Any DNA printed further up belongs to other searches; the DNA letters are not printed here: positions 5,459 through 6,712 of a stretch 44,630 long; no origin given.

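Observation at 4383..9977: Repeat-bracketed cassette: adenylating enzyme + carrier protein + formyltransferase + methyltransferase + GlpD-like flavoenzyme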

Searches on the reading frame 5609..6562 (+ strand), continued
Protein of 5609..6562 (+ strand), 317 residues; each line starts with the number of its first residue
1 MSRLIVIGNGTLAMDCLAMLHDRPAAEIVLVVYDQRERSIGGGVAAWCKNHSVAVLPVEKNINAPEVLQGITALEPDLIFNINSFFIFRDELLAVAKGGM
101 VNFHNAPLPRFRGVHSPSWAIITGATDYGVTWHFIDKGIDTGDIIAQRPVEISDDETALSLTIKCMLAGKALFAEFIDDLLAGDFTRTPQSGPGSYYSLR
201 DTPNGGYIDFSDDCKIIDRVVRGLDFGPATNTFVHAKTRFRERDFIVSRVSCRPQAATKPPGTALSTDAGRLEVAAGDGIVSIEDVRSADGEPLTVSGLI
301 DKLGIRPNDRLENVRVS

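Call 18: search_solved_structures(query=window:5609-6562:+, max_evalue=0.00001, show_alignments=3)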
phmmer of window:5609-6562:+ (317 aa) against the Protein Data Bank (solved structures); distinct sequences matched with E-value up to 0.00001: 62 (the best 60 are shown).
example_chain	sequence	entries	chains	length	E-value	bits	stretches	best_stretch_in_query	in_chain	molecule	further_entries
5j63_A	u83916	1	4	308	1e-26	97.1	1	35-311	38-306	Bifunctional polymyxin resistance protein ArnA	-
2bln_A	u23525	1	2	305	1.4e-26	96.6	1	35-311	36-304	PROTEIN YFBG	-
1yrw_A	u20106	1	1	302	4.3e-26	95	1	35-305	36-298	protein ArnA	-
1z7e_A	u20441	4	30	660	5.7e-26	94.6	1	35-312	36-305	protein ArnA | Bifunctional polymyxin resistance protein ArnA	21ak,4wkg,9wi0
6pih_A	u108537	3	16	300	5.8e-26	94.6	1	35-305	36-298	Bifunctional polymyxin resistance protein ArnA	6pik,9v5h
8gjh_A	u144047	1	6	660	1.6e-25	93.1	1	42-311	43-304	Bifunctional polymyxin resistance protein ArnA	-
5vys_A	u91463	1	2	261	2.2e-21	79.5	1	3-229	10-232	Gdp-mannose 4,6-dehydratase / gdp-4-amino-4,6-dideoxy-d-mannose formyltransferase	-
5vyr_A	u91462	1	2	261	5.1e-21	78.3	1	3-229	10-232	Gdp-mannose 4,6-dehydratase / gdp-4-amino-4,6-dideoxy-d-mannose formyltransferase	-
5vyt_A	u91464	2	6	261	7.1e-21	77.8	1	3-229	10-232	Gdp-mannose 4,6-dehydratase / gdp-4-amino-4,6-dideoxy-d-mannose formyltransferase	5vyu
3q0i_A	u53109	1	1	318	6e-20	74.8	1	8-299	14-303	Methionyl-tRNA formyltransferase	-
3tqq_A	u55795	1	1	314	1e-16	64.2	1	7-287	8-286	Methionyl-tRNA formyltransferase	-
5uin_A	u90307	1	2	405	2.2e-14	56.5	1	100-202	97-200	Formyltransferase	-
5uij_A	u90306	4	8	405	2.2e-14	56.5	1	100-202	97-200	Formyltransferase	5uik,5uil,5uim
4iqf_A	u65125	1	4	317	4.3e-14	55.6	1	48-232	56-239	Methionyl-tRNA formyltransferase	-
1s3i_A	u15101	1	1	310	5.7e-14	55.1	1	65-297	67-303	10-formyltetrahydrofolate dehydrogenase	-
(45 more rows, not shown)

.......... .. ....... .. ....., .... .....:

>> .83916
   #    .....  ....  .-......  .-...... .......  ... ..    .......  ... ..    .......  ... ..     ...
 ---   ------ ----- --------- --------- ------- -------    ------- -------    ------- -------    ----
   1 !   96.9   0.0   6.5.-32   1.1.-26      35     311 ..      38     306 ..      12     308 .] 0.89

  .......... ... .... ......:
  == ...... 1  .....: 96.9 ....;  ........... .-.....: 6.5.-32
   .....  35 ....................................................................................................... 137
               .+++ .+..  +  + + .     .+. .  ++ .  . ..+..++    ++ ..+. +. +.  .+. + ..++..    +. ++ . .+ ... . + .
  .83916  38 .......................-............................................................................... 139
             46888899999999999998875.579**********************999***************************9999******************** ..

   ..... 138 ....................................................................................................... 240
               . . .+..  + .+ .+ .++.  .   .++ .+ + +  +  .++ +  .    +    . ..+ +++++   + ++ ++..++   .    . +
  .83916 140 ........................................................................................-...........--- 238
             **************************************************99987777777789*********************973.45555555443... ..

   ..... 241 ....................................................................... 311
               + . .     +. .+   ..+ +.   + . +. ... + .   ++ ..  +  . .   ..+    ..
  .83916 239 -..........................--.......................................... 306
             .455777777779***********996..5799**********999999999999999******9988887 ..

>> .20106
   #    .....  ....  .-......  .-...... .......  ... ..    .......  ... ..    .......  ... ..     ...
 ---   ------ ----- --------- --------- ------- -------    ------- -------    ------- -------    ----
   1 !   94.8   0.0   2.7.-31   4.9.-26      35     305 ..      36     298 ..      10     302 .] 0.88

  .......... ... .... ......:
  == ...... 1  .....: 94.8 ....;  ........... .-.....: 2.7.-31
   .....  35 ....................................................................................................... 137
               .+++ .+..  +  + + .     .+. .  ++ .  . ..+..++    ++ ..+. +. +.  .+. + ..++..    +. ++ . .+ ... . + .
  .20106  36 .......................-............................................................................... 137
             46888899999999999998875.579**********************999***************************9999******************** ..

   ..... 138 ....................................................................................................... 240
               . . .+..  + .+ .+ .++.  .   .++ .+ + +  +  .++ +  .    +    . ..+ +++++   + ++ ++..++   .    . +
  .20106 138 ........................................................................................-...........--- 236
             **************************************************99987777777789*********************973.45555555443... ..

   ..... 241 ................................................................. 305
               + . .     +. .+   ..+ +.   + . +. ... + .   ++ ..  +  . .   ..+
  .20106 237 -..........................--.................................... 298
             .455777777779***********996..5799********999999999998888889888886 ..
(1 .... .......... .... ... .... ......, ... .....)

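Call 21: find_related_loci(query=A1, collection=genome_contigs, flank=10000)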
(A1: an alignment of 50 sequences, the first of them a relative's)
Query A1 (317 aa) in genome_contigs; peptide patterns used: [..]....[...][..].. (x = any residue, [..] = any of these).
96 stretches matched a pattern; 81 encode a relative of the query (tblastn E <= 1e-3); the best 80 are kept; 80 distinct loci.
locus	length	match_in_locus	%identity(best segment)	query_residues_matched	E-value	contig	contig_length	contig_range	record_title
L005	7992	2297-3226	46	1-312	3e-78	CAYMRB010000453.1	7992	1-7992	MAG TPA_asm: uncultured Planctomycetia bacterium isolate SRP077602_co5_567 genome assembly, contig: NODE_36420_length_79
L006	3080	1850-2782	40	1-311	4e-75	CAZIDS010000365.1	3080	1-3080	MAG TPA_asm: uncultured Gemmatimonas sp. isolate SRP173033_co1_48 genome assembly, contig: NODE_100090_length_3080_cov_9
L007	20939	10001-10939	40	1-312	3e-73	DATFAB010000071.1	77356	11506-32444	MAG TPA_asm: Geomonas sp. isolate SMAG_U8490 k141_715075, whole genome shotgun sequence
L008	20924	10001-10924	39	6-312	8e-72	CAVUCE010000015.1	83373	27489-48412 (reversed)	MAG: uncultured Ignavibacteriales bacterium isolate MFD02923.bin.1.91 genome assembly, contig: contig_50900, whole genom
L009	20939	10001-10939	37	1-312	3e-70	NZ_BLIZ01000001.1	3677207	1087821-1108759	Geobacter sp. AOG1 scaffold1, whole genome shotgun sequence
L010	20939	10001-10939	39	1-311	4e-70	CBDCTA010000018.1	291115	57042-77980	MAG: Gammaproteobacteria bacterium isolate 5855a647-896d-46ad-840d-d36910132e9f genome assembly, contig: contig_18, whol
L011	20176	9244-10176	38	2-312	2e-66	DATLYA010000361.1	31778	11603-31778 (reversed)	MAG TPA_asm: Candidatus Methylomirabilota bacterium isolate SMAG_U13260 k141_488856, whole genome shotgun sequence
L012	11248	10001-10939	39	1-312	3e-66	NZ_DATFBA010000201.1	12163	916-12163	MAG: Geomonas sp. isolate SMAG_U8516 k141_326066, whole genome shotgun sequence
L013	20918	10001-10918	36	1-305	9e-63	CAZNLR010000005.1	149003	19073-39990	MAG TPA_asm: uncultured Rhodospirillaceae bacterium isolate SRP200020_co5_401 genome assembly, contig: NODE_116_length_1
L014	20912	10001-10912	36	7-307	8e-63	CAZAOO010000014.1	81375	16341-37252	MAG TPA_asm: uncultured Thiotrichales bacterium isolate SRP072547_co1_206 genome assembly, contig: NODE_189_length_81375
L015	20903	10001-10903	37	1-300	4e-62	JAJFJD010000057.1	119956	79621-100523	MAG: Alphaproteobacteria bacterium isolate OFTM110 OFTM110_56, whole genome shotgun sequence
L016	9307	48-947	35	3-298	4e-62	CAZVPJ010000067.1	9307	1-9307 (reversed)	MAG TPA_asm: uncultured Thiotrichales bacterium isolate SRP268394_co2_124 genome assembly, contig: NODE_11117_length_930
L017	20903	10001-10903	37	1-300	4e-62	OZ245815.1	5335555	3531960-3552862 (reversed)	MAG: Alphaproteobacteria bacterium isolate 7f0d7cf2-30dd-46ca-8880-9cb867015a81 genome assembly, chromosome: 1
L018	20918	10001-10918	37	1-305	1e-61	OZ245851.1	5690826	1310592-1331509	MAG: Alphaproteobacteria bacterium isolate f9579e00-a57b-4436-9f3a-59dce60a56f0 genome assembly, chromosome: 1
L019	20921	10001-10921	37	1-306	4e-61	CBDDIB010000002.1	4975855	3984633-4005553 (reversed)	MAG: Alphaproteobacteria bacterium isolate 7448a1ac-87b9-4237-a118-df8c98a982b6 genome assembly, contig: contig_2, whole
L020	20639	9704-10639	36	2-312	3e-61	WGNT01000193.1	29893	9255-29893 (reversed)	MAG: Cytophagales bacterium isolate RI_292 c_000000057948, whole genome shotgun sequence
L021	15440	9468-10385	36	3-305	3e-60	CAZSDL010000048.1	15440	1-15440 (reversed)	MAG TPA_asm: uncultured Woeseiaceae bacterium isolate SRP072547_co1_311 genome assembly, contig: NODE_6528_length_15440_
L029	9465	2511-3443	36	1-311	1e-57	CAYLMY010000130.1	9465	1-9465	MAG TPA_asm: uncultured Undibacter sp. isolate SRP214966_co7_174 genome assembly, contig: NODE_7146_length_9465_cov_51.1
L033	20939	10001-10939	33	4-311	1e-56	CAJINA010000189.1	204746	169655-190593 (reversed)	MAG: Olavius algarvensis Delta 4 endosymbiont isolate Delta4_OalgB6SA genome assembly, contig: NODE_368576+_length_20474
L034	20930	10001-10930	33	3-311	4e-56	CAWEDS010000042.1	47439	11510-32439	MAG: uncultured Gammaproteobacteria bacterium isolate MFD03551.bin.2.76 genome assembly, contig: contig_90976, whole gen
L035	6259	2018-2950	34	5-307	6e-56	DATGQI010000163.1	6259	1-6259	MAG TPA_asm: Woeseiaceae bacterium isolate SMAG_U10419 k141_2439580, whole genome shotgun sequence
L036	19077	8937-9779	39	3-281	4e-55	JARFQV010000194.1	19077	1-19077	MAG: Pseudomonadota bacterium isolate MAG_Ve_Sed_33 k141_8294055, whole genome shotgun sequence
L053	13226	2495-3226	34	66-306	3e-41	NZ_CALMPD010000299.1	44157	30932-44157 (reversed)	MAG: uncultured Legionella sp. isolate SRR7110452_bin.43_CONCOCT_v1.1_MAG ERZ782916.186, whole genome shotgun sequence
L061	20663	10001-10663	33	2-228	1e-34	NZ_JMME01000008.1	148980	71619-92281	Selenomonas sp. AE3005 DL94DRAFT_scaffold00007.7_C, whole genome shotgun sequence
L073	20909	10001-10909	33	6-305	4e-56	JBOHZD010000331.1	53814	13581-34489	MAG: Woeseiaceae bacterium isolate M3-S_metawrap_bin.287 k127_4304343, whole genome shotgun sequence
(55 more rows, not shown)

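Call 25: search_protein_families(library=pfam, proteins=[L017:5850-6803:+, L017:7074-7838:+, L017:8312-8860:-, L017:9017-9886:+, L017:10995-12608:-, L017:12605-13534:-, L017:13741-15222:+, L017:4248-6038:-, L017:15350-17065:+, L017:10001-10978:+], max_evalue=0.001)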
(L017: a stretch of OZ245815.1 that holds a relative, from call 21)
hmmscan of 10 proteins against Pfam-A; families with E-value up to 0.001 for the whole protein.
L017:5850-6803:+ (317 aa): 2 families
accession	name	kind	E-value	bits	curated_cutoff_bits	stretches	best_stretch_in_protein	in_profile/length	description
PF24785.1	RXYLT1_C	-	2.6e-08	33.9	27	1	209-303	68-170/187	RXYLT1 C-terminal domain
PF03016.20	Exostosin_GT47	-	1.4e-06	28.3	33.4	1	156-254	168-263/293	Exostosin GT47 domain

L017:7074-7838:+ (254 aa): 0 families

L017:8312-8860:- (182 aa): 0 families

L017:9017-9886:+ (289 aa): 1 family
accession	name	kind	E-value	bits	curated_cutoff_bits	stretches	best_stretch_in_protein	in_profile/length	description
PF02668.22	TauD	-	1.2e-59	202.8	27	1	10-279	4-266/267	Taurine catabolism dioxygenase TauD, TfdA family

L017:10995-12608:- (537 aa): 3 families
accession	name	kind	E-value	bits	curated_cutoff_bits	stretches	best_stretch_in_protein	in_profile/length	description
PF00884.28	Sulfatase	-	5e-41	141.4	25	1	28-425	1-301/301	Sulfatase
PF16347.10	SGSH_C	-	3e-23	83.1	29.3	1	373-520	1-149/154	N-sulphoglucosamine sulphohydrolase, C-terminal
PF01663.27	Phosphodiest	-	1.2e-09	38.7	23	1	31-107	2-75/342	Type I phosphodiesterase / nucleotide pyrophosphatase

L017:12605-13534:- (309 aa): 0 families

L017:13741-15222:+ (493 aa): 1 family
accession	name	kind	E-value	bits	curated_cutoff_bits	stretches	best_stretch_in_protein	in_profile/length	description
PF13400.11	Tad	-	1.6e-09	38.4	22.3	1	39-85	1-46/47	Putative Flp pilus-assembly TadE/G-like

L017:4248-6038:- (596 aa): 2 families
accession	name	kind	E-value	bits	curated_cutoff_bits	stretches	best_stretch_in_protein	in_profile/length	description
PF00848.25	Ring_hydroxyl_A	-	2.8e-18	67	24.9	1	337-581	9-206/208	Ring hydroxylating alpha subunit (catalytic domain)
PF00355.32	Rieske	-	5.4e-15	55.5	20.3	1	187-270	1-82/88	Rieske [2Fe-2S] domain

L017:15350-17065:+ (571 aa): 2 families
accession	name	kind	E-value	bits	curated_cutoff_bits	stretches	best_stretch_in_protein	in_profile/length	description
PF08530.16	PepX_C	-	1.4e-45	156.3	22.5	1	334-564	5-216/217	X-Pro dipeptidyl-peptidase C-terminal non-catalytic domain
PF02129.25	Peptidase_S15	-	1.1e-44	153.6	23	1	18-292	1-261/262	X-Pro dipeptidyl-peptidase (S15 family)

L017:10001-10978:+ (325 aa): 2 families
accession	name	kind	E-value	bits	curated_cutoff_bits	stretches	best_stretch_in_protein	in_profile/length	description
PF00551.24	Formyl_trans_N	-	1.1e-19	71.3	26.1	1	57-175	62-180/181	Formyl transferase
PF02911.23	Formyl_trans_C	-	1.9e-05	25.2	21.1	1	210-303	11-98/100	Formyl transferase, C-terminal domain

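Call 26: search_protein_families(library=pfam, proteins=[L010:5599-6390:-, L010:6526-7719:+, L010:7716-8876:-, L010:8946-9473:-, L010:9479-9721:-, L010:12683-13717:+, L010:13741-15300:-, L010:15339-16100:-, L010:16116-17303:-, L010:17614-18840:+], max_evalue=0.001)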
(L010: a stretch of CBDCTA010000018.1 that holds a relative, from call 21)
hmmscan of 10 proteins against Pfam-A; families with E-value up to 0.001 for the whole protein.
L010:5599-6390:- (263 aa): 1 family
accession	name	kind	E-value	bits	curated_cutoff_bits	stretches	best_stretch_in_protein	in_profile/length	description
PF05096.18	Glu_cyclase_2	-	7.6e-89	297.9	22.3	1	26-257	20-249/249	Glutamine cyclotransferase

L010:6526-7719:+ (397 aa): 1 family
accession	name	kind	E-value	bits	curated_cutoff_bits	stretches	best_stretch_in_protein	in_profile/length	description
PF01522.26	Polysacc_deac_1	-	5.2e-13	49.5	23.1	1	84-184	3-71/124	Polysaccharide deacetylase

L010:7716-8876:- (386 aa): 4 families
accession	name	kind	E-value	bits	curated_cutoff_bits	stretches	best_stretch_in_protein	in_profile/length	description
PF00534.26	Glycos_transf_1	-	3.5e-37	128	26.4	1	193-353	5-168/172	Glycosyl transferases group 1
PF13692.12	Glyco_trans_1_4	-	7.3e-36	124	27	1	204-343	2-142/142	Glycosyl transferases group 1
PF13439.12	Glyco_transf_4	-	2.3e-13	51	28.5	1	66-178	45-167/170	Glycosyltransferase Family 4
PF13579.12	Glyco_trans_4_4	-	1.2e-05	26.2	29.7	1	76-176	54-158/158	Glycosyl transferase 4-like domain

L010:8946-9473:- (175 aa): 3 families
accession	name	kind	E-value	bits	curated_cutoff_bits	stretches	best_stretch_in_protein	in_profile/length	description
PF00132.30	Hexapep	-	1.3e-17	63.1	27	1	120-155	1-36/36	Bacterial transferase hexapeptide (six repeats)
PF14602.12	Hexapep_2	-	1.1e-05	25.4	27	0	83-100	2-18/34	Hexapeptide repeat of succinyl-transferase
PF25084.1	LbH_EIF2B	-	2.6e-05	24.6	54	1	64-151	18-103/105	EIF2B subunit epsilon LbH domain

L010:9479-9721:- (80 aa): 1 family
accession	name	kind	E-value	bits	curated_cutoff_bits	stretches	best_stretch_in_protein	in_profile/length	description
PF00550.31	PP-binding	-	7.9e-05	23.3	20.8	1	11-70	3-61/67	Phosphopantetheine attachment site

L010:12683-13717:+ (344 aa): 8 families
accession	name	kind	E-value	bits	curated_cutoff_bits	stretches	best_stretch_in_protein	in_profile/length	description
PF01370.27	Epimerase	-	4.9e-41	141.2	20.9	1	22-244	1-240/240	NAD dependent epimerase/dehydratase family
PF01073.25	3Beta_HSD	-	1.2e-25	90.6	22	1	23-231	1-229/280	3-beta hydroxysteroid dehydrogenase/isomerase family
PF16363.11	GDP_Man_Dehyd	-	1.7e-25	90.6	27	1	23-255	1-259/332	GDP-mannose 4,6 dehydratase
PF13460.12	NAD_binding_10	-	2e-17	64.1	27.2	1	26-158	1-124/184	NAD(P)H-binding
PF07993.18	NAD_binding_4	-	4.1e-13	49.5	20.1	1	56-187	52-209/258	Male sterility protein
PF04321.23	RmlD_sub_bind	-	4.9e-13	49.2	27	1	21-197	2-163/287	RmlD substrate binding domain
PF05368.20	NmrA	-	1.5e-07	31.8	27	1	19-138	2-114/298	NmrA-like family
PF02719.21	Polysacc_synt_2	-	2.7e-07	30.5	20.2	1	22-131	1-128/293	Polysaccharide biosynthesis protein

L010:13741-15300:- (519 aa): 4 families
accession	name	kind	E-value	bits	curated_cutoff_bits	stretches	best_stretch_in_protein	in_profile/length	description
PF01266.30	DAO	-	5.3e-36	125.3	27.9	1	14-351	1-313/353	FAD dependent oxidoreductase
PF16901.10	DAO_C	-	5.9e-08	33.1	31.4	1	450-503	71-125/126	C-terminal domain of alpha-glycerophosphate oxidase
PF00890.30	FAD_binding_2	-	9.6e-06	25.5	20.4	1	14-232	1-206/414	FAD binding domain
PF13450.12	NAD_binding_8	-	0.00091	19.9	21.9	0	17-52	1-36/68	NAD(P)-binding Rossmann-like domain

L010:15339-16100:- (253 aa): 18 families
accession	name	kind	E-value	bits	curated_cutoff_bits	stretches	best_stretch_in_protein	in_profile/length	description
PF08241.18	Methyltransf_11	-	9.3e-28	97.2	21.2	1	61-155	1-94/95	Methyltransferase domain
PF13649.12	Methyltransf_25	-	2.9e-26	92.4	27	1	60-152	1-97/97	Methyltransferase domain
PF13847.12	Methyltransf_31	-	1.9e-25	89.7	27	1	56-169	3-120/145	Methyltransferase domain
PF13489.12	Methyltransf_23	-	4.4e-19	69.3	27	1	52-197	16-155/164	Methyltransferase domain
PF08242.18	Methyltransf_12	-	5.8e-19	69.1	30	1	61-152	1-96/98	Methyltransferase domain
PF01209.24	Ubie_methyltran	-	3.8e-12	46.5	20.1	1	55-162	46-157/233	ubiE/COQ5 methyltransferase family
PF03141.22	Methyltransf_29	-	5.6e-12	45.5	23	1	21-156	84-217/506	Putative S-adenosyl-L-methionine-dependent methyltransferase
PF08003.17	Methyltransf_9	-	2.7e-08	33.6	23.8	1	52-159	111-220/315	Protein of unknown function (DUF1698)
PF05175.20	MTS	-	2.8e-08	34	23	1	56-163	31-145/170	Methyltransferase small domain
PF07021.18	MetW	-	8.1e-08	32.6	21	1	58-164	15-115/193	Methionine biosynthesis protein MetW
PF05219.18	DREV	-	1.6e-07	31.2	26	1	37-159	75-189/265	DREV methyltransferase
PF06325.19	PrmA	-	2.8e-07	30.8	22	1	56-156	161-258/296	Ribosomal protein L11 methyltransferase (PrmA)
PF02353.26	CMAS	-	1.5e-06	28.2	27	1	57-163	63-171/273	Mycolic acid cyclopropane synthetase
PF03291.22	mRNA_G-N7_MeTrfase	-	1.9e-06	27.7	26.6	1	57-157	62-181/315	mRNA (guanine-N(7))-methyltransferase domain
PF03848.20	TehB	-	3.4e-05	23.8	20.4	1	56-157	30-133/193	Tellurite resistance protein TehB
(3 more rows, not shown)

L010:16116-17303:- (395 aa): 4 families
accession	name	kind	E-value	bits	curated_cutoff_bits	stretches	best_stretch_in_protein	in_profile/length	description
PF13692.12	Glyco_trans_1_4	-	1.4e-19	71.2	27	1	212-354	1-142/142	Glycosyl transferases group 1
PF00534.26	Glycos_transf_1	-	3.2e-19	69.6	26.4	1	209-361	12-161/172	Glycosyl transferases group 1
PF13439.12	Glyco_transf_4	-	3.5e-18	66.7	28.5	1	25-192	7-168/170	Glycosyltransferase Family 4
PF13579.12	Glyco_trans_4_4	-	2.7e-10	41.2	29.7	1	26-179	7-147/158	Glycosyl transferase 4-like domain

L010:17614-18840:+ (408 aa): 3 families
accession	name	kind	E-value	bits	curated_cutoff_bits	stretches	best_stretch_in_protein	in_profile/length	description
PF02784.22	Orn_Arg_deC_N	-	2.2e-35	122.6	23.4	1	43-291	4-247/247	Pyridoxal-dependent decarboxylase, pyridoxal binding domain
PF00278.28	Orn_DAP_Arg_deC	-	1.5e-17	64.1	23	1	202-386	5-95/95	Pyridoxal-dependent decarboxylase, C-terminal sheet domain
PF01168.26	Ala_racemase_N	-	8e-07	29.4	24.1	1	43-239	6-193/220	Alanine racemase, N-terminal domain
